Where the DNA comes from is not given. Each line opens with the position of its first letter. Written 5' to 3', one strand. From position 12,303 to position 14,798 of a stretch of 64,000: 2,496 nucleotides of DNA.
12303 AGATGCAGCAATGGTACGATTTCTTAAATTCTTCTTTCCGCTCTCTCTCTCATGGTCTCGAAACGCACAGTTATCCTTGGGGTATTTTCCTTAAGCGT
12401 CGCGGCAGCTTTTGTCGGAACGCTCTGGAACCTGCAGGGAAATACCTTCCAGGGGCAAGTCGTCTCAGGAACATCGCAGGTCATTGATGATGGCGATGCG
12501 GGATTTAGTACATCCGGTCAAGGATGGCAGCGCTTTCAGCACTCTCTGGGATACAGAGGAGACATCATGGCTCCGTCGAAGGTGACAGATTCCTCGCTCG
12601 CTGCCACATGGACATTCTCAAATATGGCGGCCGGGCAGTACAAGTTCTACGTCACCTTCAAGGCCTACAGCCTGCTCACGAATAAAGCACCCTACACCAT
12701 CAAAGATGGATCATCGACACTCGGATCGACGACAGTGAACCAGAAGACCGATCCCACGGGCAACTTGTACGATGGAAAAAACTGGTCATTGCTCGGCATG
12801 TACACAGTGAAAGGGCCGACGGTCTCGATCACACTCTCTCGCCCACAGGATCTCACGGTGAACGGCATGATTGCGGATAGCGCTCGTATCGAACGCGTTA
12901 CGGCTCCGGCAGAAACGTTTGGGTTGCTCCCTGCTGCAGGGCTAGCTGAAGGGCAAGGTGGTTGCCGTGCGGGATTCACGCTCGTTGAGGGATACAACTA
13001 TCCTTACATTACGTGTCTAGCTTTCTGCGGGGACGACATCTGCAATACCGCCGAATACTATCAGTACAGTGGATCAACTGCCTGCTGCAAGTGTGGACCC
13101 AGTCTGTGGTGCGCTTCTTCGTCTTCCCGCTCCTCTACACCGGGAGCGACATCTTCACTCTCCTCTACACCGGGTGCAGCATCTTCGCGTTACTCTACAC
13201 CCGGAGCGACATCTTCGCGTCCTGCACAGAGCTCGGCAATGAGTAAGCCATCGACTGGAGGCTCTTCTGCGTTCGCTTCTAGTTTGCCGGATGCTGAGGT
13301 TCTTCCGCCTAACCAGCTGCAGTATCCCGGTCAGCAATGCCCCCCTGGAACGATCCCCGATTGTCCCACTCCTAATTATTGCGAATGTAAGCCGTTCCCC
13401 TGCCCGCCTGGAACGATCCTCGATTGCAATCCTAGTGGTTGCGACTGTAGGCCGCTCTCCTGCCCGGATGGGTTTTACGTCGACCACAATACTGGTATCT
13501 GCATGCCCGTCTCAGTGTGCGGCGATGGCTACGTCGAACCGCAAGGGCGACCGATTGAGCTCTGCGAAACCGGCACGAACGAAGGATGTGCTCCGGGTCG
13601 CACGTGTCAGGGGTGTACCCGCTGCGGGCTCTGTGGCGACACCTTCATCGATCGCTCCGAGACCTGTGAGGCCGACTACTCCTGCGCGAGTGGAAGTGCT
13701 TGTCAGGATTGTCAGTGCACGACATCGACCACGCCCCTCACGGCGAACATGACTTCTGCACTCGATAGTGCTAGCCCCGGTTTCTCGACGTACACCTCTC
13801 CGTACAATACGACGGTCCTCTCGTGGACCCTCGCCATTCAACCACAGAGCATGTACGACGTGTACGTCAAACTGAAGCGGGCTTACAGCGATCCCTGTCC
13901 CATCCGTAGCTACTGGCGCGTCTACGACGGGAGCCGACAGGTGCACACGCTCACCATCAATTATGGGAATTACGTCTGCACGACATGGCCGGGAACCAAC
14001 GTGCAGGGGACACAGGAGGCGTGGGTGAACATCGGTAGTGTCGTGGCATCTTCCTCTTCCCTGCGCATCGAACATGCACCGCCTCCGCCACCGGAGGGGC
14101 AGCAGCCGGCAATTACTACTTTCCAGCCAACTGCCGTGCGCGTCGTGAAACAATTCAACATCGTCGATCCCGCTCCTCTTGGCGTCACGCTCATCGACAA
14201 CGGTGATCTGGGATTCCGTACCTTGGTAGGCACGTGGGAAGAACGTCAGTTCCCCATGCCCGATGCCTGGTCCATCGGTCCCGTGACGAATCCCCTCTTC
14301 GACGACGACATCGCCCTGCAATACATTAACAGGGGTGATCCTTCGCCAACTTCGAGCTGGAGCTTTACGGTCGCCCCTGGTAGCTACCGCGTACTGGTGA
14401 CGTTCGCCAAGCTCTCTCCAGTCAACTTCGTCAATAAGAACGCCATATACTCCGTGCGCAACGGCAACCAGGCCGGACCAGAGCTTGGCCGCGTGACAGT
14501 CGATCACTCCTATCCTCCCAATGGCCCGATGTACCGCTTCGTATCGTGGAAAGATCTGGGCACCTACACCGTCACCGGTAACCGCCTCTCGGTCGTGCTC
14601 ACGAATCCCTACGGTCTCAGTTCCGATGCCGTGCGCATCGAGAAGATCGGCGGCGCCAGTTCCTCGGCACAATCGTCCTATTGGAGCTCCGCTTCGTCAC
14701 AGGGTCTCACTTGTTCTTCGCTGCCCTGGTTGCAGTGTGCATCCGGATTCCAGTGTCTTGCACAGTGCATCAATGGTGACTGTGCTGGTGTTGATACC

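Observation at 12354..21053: Two adjacent giant Cys-rich surface proteins assembled from a shared, shuffled module kit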

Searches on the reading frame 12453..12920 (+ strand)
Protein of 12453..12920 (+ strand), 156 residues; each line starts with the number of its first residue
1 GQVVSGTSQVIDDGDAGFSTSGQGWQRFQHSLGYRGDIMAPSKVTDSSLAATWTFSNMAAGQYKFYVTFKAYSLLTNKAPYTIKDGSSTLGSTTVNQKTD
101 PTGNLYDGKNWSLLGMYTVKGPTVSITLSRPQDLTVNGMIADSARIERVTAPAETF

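Call 77: predict_structure(alignment_id=A7)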
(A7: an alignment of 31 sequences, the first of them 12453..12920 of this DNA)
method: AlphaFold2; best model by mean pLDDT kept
length: 156 residues; sequences in the alignment: 31
mean_pLDDT: 91.8   pTM: 0.88
mean pLDDT of the five models: 91.8, 91.4, 90.6, 90.4, 90.3
residues with pLDDT >= 90: 128; 70-90: 16; 50-70: 11; < 50: 1
segments of 3 or more residues with pLDDT < 50: none
pLDDT, mean of each block of 10 residues (from residue 1): 72 97 92 92 93 97 97 94 98 97 91 97 97 86 95 61
secondary structure, 60 per line:
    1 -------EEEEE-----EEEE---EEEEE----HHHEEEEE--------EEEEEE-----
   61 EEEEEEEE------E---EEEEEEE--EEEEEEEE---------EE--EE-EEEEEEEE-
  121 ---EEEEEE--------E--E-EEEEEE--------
elements in order: E8-12 E18-21 E25-29 E37-41 E50-55 E61-68 E79-85 E88-95 E112-119 E124-129 E143-148

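Call 82: fold_search(model_id=the predicted structure, library=pdb)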
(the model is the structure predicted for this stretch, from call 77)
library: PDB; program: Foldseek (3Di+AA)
matches with E <= 10: 1733; with E <= 0.001: 52
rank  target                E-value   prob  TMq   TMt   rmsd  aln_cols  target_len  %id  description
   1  6f2p                  3.3e-08  1.00  0.76  0.12   2.7       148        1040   22  Structure of Paenibacillus xanthan lyase to 2.6 A resolution (released 2018-12-05)
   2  7ehg_C                3.4e-05  1.00  0.55  0.63   5.8       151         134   12  Crystal Structure of MiXBM (released 2022-03-30)
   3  2cdp_D                4.7e-05  1.00  0.58  0.68   5.0       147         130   12  Structure of a CBM6 in complex with neoagarohexaose (released 2006-02-08)
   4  7ehg_E                4.7e-05  1.00  0.57  0.64   5.7       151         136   11  Crystal Structure of MiXBM (released 2022-03-30)
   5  8jmq_A                6.9e-05  1.00  0.63  0.58   4.5       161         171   11  Crystal structure of hinokiresinol synthase (released 2023-12-20)
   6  7ehg_F                8.1e-05  1.00  0.56  0.63   5.8       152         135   12  Crystal Structure of MiXBM (released 2022-03-30)
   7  2w3j                  9.0e-05  1.00  0.55  0.61   7.1       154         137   16  Structure of a family 35 carbohydrate binding module from an environmental isolate (released 2009-01-20)
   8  8jmr_B                9.5e-05  1.00  0.53  0.50   5.6       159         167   11  Crystal structure of hinokiresinol synthase in complex with 1,7-bis(4-hydroxyphenyl)hepta-1,6-dien-3-one (released 2023-12-20)
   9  3zm8_A                1.1e-04  1.00  0.58  0.23   5.0       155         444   12  Crystal structure of Podospora anserina GH26-CBM35 beta-(1,4)- mannanase (released 2013-04-17)
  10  2cdo_B                1.1e-04  1.00  0.58  0.64   5.2       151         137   11  structure of agarase carbohydrate binding module in complex with neoagarohexaose (released 2006-02-16)
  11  7ehg_B                1.2e-04  1.00  0.57  0.65   5.6       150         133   12  Crystal Structure of MiXBM (released 2022-03-30)
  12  2cdo_C                1.2e-04  1.00  0.55  0.62   5.6       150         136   15  structure of agarase carbohydrate binding module in complex with neoagarohexaose (released 2006-02-16)
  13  2cdp_A                1.3e-04  1.00  0.59  0.66   4.6       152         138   11  Structure of a CBM6 in complex with neoagarohexaose (released 2006-02-08)
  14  7ehg_A                1.3e-04  1.00  0.57  0.65   5.7       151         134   12  Crystal Structure of MiXBM (released 2022-03-30)
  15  5fui                  1.3e-04  1.00  0.50  0.60   5.6       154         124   13  Crystal structure of the C-terminal CBM6 of LamC a marine laminarianse from Zobellia galactanivorans (released 2016-03-02)
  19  2cdp_C                1.8e-04  1.00  0.56  0.66   4.8       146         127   10  Structure of a CBM6 in complex with neoagarohexaose (released 2006-02-08)
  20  2cdp_B                1.8e-04  1.00  0.57  0.67   4.8       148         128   12  Structure of a CBM6 in complex with neoagarohexaose (released 2006-02-08)
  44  7ay3                  8.9e-04  1.00  0.51  0.61   5.7       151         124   16  Crystal structure of the CBM36-1 domain of a multidomain xylanase from the hindgut metagenome of Trinervitermes trinervo (released 2020-11-18)
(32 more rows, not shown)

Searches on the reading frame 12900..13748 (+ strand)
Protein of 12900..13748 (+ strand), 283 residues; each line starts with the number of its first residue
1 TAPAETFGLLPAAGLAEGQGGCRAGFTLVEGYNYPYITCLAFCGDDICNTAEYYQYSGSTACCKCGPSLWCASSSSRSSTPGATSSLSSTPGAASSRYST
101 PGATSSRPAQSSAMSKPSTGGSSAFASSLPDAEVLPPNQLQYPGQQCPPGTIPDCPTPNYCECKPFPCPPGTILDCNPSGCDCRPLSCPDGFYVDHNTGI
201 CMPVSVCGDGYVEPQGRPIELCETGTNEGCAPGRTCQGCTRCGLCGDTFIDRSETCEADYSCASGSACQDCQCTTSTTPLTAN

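Call 22: search_protein_families(library=pfam, proteins=[window:12900-13748:+], max_evalue=1)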
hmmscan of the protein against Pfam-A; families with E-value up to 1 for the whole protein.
window:12900-13748:+ (283 aa): 0 families

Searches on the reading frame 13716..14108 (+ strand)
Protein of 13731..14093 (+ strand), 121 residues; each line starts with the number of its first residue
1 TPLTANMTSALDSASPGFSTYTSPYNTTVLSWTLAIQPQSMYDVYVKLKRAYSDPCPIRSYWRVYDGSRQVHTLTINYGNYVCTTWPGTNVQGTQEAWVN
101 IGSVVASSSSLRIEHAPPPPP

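Call 22: search_protein_families(library=pfam, proteins=[window:13749-14075:+], max_evalue=1)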
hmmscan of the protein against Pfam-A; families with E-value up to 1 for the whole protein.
window:13749-14075:+ (109 aa): 1 family
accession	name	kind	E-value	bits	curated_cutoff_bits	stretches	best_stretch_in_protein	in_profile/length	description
PF25635.1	SPV1_VP10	-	0.075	13.2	27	1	2-49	82-129/187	Sulfolobus polyhedral virus 1 capsid protein VP10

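Call 88: search_solved_structures(query=A6, max_evalue=10)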
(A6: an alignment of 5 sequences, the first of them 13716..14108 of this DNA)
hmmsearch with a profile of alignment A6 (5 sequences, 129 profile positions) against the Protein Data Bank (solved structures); distinct sequences matched with E-value up to 10: 2.
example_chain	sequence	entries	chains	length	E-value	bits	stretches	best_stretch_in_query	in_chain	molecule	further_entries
2vzp_A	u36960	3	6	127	0.45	14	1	31-105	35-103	EXO-BETA-D-GLUCOSAMINIDASE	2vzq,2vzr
7f56_E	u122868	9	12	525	0.93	13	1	26-88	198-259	Neuropilin and tolloid-like protein 2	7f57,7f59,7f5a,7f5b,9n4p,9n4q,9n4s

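Call 95: search_protein_families(library=ncbifam, proteins=[window:13731-14093:+], max_evalue=1)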
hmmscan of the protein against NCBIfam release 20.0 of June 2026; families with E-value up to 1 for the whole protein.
window:13731-14093:+ (121 aa): 0 families

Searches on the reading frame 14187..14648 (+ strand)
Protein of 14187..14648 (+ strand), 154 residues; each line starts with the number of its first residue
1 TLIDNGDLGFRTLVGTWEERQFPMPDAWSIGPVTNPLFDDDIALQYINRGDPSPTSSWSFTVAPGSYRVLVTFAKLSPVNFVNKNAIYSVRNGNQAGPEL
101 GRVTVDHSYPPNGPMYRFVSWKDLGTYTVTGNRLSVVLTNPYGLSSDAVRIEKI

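Call 22: search_protein_families(library=pfam, proteins=[window:14187-14648:+], max_evalue=1)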
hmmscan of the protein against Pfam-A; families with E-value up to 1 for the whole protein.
window:14187-14648:+ (154 aa): 2 families
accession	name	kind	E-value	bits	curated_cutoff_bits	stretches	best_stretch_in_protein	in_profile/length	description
PF25275.1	Golvesin_C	-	0.00093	19.7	31.6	1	45-152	32-131/132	Golvesin C-terminal domain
PF19804.4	DUF6287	-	0.17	11.7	26.3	1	3-18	8-21/34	Domain of unknown function (DUF6287)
